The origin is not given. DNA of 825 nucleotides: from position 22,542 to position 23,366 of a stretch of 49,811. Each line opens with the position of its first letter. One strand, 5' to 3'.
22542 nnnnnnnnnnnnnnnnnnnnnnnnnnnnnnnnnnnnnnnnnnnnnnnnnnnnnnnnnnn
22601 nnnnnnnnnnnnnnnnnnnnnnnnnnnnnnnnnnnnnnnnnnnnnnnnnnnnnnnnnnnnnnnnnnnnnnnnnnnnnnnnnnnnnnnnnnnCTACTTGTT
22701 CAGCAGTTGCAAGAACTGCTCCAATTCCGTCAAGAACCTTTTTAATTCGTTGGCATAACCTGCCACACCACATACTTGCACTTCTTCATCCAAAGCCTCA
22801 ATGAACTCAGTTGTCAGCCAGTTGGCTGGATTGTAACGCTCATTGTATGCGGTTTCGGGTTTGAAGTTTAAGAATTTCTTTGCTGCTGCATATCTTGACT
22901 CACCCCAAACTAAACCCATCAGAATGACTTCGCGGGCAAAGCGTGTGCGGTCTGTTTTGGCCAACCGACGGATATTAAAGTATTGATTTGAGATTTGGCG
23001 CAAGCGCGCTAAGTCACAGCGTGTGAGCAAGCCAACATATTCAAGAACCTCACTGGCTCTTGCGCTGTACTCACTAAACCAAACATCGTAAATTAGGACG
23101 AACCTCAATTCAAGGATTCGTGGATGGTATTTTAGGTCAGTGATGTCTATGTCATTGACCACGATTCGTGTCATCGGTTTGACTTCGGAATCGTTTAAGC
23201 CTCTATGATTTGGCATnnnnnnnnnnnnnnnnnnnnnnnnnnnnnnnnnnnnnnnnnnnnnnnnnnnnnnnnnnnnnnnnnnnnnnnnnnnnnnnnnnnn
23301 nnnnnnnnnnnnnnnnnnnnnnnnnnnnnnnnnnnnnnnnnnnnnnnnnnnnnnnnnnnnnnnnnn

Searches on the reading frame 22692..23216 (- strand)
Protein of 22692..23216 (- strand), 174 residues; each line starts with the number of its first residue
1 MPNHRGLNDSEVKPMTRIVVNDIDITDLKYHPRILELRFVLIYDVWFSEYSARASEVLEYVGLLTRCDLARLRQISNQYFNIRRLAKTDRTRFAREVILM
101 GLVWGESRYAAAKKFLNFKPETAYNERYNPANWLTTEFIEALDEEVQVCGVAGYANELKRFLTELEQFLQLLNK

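Call 9: search_protein_families(library=pfam, proteins=[window:22692-23216:-], max_evalue=0.01)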
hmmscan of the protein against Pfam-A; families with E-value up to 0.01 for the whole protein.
window:22692-23216:- (174 aa): 0 families

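Call 10: search_protein_families(library=phrogs, proteins=[window:22692-23216:-], max_evalue=0.01)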
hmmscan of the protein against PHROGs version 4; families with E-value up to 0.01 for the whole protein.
window:22692-23216:- (174 aa): 0 families

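Call 90: search_solved_structures(query=window:22692-23216:-, max_evalue=1)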
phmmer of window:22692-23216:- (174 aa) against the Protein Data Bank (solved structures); distinct sequences matched with E-value up to 1: 0.

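Call 91: search_protein_families(library=ncbifam, proteins=[window:22692-23216:-], max_evalue=0.01)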
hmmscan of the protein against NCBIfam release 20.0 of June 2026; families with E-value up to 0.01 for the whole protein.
window:22692-23216:- (174 aa): 0 families
